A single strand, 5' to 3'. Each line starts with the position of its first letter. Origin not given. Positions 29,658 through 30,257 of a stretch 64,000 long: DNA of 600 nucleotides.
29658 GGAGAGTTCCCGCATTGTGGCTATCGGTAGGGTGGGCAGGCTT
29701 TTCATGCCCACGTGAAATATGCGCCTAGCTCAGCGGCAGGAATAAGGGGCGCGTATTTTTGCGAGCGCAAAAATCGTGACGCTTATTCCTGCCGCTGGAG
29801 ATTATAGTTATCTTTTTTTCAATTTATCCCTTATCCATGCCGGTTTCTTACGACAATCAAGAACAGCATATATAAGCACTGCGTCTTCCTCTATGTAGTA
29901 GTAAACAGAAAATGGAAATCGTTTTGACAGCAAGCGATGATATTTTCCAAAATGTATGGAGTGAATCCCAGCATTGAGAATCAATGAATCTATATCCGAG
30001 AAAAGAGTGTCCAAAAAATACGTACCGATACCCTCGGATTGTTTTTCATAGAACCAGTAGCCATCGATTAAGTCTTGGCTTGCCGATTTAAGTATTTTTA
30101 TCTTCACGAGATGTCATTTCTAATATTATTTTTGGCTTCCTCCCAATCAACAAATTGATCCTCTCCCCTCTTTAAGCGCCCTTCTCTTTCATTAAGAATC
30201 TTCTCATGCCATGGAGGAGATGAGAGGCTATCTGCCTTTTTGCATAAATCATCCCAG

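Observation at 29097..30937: IS3-remnant-bounded low-GC islet carrying a ParE/RelE-type TA pair and a membrane-anchored coiled-coil protein, each followed by a perfect long hairpin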

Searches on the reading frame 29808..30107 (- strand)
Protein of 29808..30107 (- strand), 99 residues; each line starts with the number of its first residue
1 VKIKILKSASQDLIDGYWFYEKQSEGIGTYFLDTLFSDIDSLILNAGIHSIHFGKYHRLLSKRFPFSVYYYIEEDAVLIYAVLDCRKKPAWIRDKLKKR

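Call 8: search_protein_families(library=padloc, proteins=[window:29808-30107:-], max_evalue=1)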
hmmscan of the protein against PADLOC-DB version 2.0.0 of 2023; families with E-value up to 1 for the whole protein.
window:29808-30107:- (99 aa): 0 families

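Call 10: search_protein_families(library=pfam, proteins=[window:29808-30107:-], max_evalue=0.1)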
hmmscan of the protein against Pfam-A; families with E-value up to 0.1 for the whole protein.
window:29808-30107:- (99 aa): 1 family
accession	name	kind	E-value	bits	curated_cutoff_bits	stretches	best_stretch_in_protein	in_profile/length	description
PF05016.21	ParE_toxin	-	0.0058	17.6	23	1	3-87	1-87/89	ParE toxin of type II toxin-antitoxin system, parDE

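Call 30: find_homologous_proteins(query=window:29808-30107:-, max_evalue=0.001)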
Query window:29808-30107:- (99 aa): 3774 proteins with E <= 0.001 among 3774 candidates; the best 120 are listed.
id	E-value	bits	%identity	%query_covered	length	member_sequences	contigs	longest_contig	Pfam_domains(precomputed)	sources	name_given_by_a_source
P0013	4.0e-60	218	100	100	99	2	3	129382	-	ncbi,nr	ncbi:MAG: type II toxin-antitoxin system RelE/ParE family toxin [Gammaproteobacteria bacterium]|nr:t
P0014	5.3e-55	202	93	100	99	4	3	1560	-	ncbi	-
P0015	3.1e-51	190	87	99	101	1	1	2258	-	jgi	-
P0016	3.6e-49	183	82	98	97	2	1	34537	-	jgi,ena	-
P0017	3.6e-49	183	85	98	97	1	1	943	-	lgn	-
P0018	6.7e-49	182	80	98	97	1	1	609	-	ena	-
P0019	2.8e-48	180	81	98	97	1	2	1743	-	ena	-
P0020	2.9e-48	180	82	98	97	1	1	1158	-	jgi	-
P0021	7.3e-48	179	78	98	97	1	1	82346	-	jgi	jgi:plasmid stabilization system protein ParE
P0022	8.3e-48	179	82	98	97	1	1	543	-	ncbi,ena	-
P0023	1.2e-47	178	78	98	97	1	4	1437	-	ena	-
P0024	1.8e-47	178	76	98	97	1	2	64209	-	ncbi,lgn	-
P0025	2.2e-47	177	80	99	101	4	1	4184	-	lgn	-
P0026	2.2e-47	177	78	98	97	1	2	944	-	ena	-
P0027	3.3e-47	177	79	97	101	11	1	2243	-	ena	-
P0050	4.2e-46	173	77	100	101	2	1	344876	PF05016.22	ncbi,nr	ncbi:MAG: type II toxin-antitoxin system RelE/ParE family toxin [Nitrospirae bacterium]|nr:type II t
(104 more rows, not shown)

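Call 31: find_encoding_contigs(protein=P0014, flank=3000, max_places=4)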
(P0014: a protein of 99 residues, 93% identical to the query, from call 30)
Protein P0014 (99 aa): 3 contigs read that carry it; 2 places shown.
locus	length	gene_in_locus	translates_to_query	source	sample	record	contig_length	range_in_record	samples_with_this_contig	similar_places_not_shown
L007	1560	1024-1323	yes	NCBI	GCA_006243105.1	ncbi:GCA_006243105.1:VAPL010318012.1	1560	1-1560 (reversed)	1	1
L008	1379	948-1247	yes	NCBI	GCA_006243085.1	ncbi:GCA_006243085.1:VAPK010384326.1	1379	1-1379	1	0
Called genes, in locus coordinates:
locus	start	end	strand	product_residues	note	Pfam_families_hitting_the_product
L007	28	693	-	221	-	PF13495:Phage_int_SAM_4, PF00589:Phage_integrase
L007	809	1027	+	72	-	PF09720:Unstab_antitox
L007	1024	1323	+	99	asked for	-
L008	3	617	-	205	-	?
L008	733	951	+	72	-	PF09720:Unstab_antitox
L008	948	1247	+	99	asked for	-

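Call 32: find_encoding_contigs(protein=P0015, flank=3000, max_places=3)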
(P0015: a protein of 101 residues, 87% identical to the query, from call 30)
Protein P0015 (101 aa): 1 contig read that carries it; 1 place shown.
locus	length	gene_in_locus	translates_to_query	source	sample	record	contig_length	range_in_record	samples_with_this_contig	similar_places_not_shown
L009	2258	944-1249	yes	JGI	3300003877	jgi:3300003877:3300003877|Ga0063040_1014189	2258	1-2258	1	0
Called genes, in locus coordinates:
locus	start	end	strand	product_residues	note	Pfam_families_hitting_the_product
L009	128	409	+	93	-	PF04365:BrnT_toxin (weak)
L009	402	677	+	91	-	-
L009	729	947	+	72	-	PF09720:Unstab_antitox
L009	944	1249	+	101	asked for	-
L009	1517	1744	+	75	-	-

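Call 33: find_encoding_contigs(protein=P0016, flank=8000, max_places=2)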
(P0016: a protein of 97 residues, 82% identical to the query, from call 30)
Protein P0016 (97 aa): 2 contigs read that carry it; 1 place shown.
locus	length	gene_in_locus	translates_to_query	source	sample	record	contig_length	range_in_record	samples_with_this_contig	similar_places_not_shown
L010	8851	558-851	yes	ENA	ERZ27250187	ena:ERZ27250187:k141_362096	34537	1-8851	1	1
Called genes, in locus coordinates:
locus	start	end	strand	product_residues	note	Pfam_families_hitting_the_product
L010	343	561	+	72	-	PF09720:Unstab_antitox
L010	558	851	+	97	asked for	-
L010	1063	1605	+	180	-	-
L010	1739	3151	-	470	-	PF08245:Mur_ligase_M, PF02875:Mur_ligase_C, PF27239:FOL3_C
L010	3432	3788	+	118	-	PF01541:GIY-YIG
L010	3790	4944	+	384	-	PF08902:DUF1848 (faint), PF20903:SPL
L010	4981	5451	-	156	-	-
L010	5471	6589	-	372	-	PF00111:Fer2, PF00970:FAD_binding_6, PF00175:NAD_binding_1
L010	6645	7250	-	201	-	PF02508:Rnf-Nqr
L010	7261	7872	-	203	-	PF02508:Rnf-Nqr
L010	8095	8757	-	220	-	PF04205:FMN_bind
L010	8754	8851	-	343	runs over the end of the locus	PF03116:NQR2_RnfD_RnfE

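Call 34: search_protein_families(library=ncbifam, proteins=[L007:28-693:-, L008:3-617:-, window:29808-30107:-], max_evalue=0.01)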
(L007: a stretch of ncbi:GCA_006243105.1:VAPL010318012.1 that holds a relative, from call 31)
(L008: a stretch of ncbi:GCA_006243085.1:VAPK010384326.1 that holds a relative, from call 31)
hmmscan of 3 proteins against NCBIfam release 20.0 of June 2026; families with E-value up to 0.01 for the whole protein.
L007:28-693:- (221 aa): 9 families
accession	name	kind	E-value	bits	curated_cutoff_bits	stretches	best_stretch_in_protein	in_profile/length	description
TIGR02249.1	integrase_gron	subfamily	2.5e-24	86.2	265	1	19-186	8-178/315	integron integrase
NF040815.2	recomb_XerA_Arch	equivalog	1.9e-21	76.8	220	1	16-195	3-183/263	site-specific tyrosine recombinase/integron integrase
TIGR02225.1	recomb_XerD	equivalog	5.4e-18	65.3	329.6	1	18-190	5-189/290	site-specific tyrosine recombinase XerD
NF011946.0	PRK15417.1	equivalog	2.6e-17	63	435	1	29-186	33-193/337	integron integrase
TIGR02224.1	recomb_XerC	equivalog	7.9e-17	61.6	335.15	1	17-190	4-193/295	tyrosine recombinase XerC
NF001399.0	PRK00283.1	subfamily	4.8e-16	58.9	279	1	22-190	19-199/300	tyrosine recombinase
NF002331.0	PRK01287.1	subfamily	1.2e-10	40.9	371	1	125-189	163-227/365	site-specific tyrosine recombinase XerC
NF003462.0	PRK05084.1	equivalog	0.00011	21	267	1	130-187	201-257/360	tyrosine recombinase XerS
NF007371.0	PRK09871.1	subfamily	0.00019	21.1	222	1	122-164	24-66/198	tyrosine-type DNA invertase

L008:3-617:- (205 aa): 9 families
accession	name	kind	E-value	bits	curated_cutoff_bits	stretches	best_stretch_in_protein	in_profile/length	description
TIGR02249.1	integrase_gron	subfamily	2e-24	86.5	265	1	19-186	8-178/315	integron integrase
NF040815.2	recomb_XerA_Arch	equivalog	2e-21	76.8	220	1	16-195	3-183/263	site-specific tyrosine recombinase/integron integrase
TIGR02225.1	recomb_XerD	equivalog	4.5e-18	65.6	329.6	1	18-190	5-189/290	site-specific tyrosine recombinase XerD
NF011946.0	PRK15417.1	equivalog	2.2e-17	63.3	435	1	29-185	33-192/337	integron integrase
TIGR02224.1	recomb_XerC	equivalog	6.7e-17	61.8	335.15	1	17-190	4-193/295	tyrosine recombinase XerC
NF001399.0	PRK00283.1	subfamily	3.9e-16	59.2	279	1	22-190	19-199/300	tyrosine recombinase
NF002331.0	PRK01287.1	subfamily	1.1e-10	41.1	371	1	125-189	163-227/365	site-specific tyrosine recombinase XerC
NF003462.0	PRK05084.1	equivalog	0.0001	21.2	267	1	130-187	201-257/360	tyrosine recombinase XerS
NF007371.0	PRK09871.1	subfamily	0.00016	21.2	222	1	122-164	24-66/198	tyrosine-type DNA invertase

window:29808-30107:- (99 aa): 0 families

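Call 63: search_solved_structures(query=L007:28-693:-, max_evalue=0.00001)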
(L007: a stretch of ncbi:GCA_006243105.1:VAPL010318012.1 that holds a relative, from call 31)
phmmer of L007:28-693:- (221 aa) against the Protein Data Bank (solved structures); distinct sequences matched with E-value up to 0.00001: 3.
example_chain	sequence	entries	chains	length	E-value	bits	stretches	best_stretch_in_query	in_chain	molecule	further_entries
4a8e_A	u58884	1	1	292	2.5e-15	59.8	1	4-195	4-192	PROBABLE TYROSINE RECOMBINASE XERC-LIKE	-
5hxy_A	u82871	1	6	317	1.1e-14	57.6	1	5-185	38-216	Tyrosine recombinase XerA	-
2a3v_A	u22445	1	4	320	4.7e-10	42.5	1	28-174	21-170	site-specific recombinase IntI4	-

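Call 64: search_protein_families(library=phrogs, proteins=[window:29808-30107:-], max_evalue=0.1)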
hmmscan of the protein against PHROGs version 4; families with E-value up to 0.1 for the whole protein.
window:29808-30107:- (99 aa): 1 family
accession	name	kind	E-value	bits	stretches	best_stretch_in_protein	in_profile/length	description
phrog_2455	-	unknown function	0.06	14.7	1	1-88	3-94/99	-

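Call 65: search_solved_structures(query=window:29808-30107:-, max_evalue=1)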
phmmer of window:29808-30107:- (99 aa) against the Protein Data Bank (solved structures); distinct sequences matched with E-value up to 1: 2.
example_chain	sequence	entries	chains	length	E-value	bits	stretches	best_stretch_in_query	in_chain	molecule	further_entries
2oa9_A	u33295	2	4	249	0.23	15.2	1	3-53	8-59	R.MvaI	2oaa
6z34_A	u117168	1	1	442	0.26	15.1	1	24-76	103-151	CymD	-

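Call 69: search_solved_structures(query=A6, max_evalue=1)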
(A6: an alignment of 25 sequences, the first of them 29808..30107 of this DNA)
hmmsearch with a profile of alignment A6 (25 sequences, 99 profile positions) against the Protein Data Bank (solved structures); distinct sequences matched with E-value up to 1: 4.
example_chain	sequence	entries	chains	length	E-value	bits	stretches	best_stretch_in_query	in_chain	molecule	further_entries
8c26_A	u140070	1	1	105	0.45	14.2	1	3-94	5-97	Toxin ParE2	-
5kbw_A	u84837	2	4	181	0.74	13.5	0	21-72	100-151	Riboflavin transporter RibU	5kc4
5kc0_A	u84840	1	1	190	0.82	13.4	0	21-72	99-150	Riboflavin transporter RibU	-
8bij_A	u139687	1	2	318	0.88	13.3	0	13-61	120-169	Methyltransferase Plu4894 mutant I88M, W91L, C97Y, S142L, G146V, Y258M, L270F, S309Y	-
